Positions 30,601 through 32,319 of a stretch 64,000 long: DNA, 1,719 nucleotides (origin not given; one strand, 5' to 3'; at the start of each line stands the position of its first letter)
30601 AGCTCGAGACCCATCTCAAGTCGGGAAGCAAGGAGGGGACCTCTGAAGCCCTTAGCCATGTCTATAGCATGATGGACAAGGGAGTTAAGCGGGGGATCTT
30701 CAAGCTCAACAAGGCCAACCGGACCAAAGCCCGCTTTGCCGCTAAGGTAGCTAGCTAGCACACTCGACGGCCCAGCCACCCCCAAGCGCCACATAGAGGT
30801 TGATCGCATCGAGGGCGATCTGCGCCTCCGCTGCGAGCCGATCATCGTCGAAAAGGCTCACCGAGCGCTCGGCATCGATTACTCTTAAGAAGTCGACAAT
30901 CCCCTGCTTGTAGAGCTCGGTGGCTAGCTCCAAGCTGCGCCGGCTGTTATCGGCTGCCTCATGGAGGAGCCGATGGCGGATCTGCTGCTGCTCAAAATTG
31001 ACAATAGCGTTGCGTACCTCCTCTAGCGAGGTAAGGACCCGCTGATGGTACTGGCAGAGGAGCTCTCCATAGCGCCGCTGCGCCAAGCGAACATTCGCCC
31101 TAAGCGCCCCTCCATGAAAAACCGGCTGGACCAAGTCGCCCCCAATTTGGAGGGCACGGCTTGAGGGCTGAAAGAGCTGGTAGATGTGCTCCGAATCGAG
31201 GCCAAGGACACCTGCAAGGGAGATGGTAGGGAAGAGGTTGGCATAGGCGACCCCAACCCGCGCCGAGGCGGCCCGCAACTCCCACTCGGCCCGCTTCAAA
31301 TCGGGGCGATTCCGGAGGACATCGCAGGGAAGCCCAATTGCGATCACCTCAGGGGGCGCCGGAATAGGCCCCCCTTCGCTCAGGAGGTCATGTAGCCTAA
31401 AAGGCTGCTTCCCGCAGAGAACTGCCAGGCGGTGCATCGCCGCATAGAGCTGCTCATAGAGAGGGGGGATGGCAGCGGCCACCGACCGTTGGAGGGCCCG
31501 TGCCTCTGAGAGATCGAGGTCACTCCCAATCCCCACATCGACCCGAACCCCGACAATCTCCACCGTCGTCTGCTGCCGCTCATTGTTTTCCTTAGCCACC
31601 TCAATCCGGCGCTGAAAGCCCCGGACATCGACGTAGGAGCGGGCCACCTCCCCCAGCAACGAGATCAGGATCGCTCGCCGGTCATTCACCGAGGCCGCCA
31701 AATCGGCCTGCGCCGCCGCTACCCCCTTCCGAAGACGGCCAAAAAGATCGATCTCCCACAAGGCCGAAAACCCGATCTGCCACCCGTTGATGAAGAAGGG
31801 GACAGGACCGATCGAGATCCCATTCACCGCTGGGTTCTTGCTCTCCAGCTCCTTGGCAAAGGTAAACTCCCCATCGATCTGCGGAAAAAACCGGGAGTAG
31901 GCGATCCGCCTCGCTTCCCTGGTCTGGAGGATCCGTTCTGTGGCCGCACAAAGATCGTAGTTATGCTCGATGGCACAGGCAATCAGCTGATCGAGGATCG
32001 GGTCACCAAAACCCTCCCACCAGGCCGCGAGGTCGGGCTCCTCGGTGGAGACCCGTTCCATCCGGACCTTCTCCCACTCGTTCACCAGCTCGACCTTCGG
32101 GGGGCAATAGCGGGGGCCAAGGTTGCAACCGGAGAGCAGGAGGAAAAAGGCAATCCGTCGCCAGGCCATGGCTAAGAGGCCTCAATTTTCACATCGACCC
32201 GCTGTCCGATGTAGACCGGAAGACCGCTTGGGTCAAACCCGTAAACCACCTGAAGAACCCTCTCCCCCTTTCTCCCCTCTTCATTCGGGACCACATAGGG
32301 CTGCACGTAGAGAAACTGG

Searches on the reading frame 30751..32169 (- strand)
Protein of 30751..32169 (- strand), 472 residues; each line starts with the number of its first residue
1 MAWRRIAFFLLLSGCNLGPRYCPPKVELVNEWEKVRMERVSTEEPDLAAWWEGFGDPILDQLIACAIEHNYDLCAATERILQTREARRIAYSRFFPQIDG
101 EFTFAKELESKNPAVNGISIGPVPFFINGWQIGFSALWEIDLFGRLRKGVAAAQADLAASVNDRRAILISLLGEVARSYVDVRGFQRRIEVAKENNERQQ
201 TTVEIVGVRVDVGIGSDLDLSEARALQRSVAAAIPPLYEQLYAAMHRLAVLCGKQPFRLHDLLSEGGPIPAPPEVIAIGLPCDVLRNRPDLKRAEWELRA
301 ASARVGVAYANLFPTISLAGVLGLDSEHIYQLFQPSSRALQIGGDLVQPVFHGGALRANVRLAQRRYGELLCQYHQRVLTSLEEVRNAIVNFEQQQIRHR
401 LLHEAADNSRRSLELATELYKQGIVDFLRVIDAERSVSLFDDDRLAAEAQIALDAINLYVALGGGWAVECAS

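Call 71: search_protein_families(library=pfam, proteins=[window:30751-32169:-], max_evalue=0.00001)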
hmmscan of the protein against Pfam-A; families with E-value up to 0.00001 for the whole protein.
window:30751-32169:- (472 aa): 1 family
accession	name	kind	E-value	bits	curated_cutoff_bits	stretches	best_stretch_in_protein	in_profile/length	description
PF02321.23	OEP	-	4.3e-44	151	22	2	284-463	8-187/187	Outer membrane efflux protein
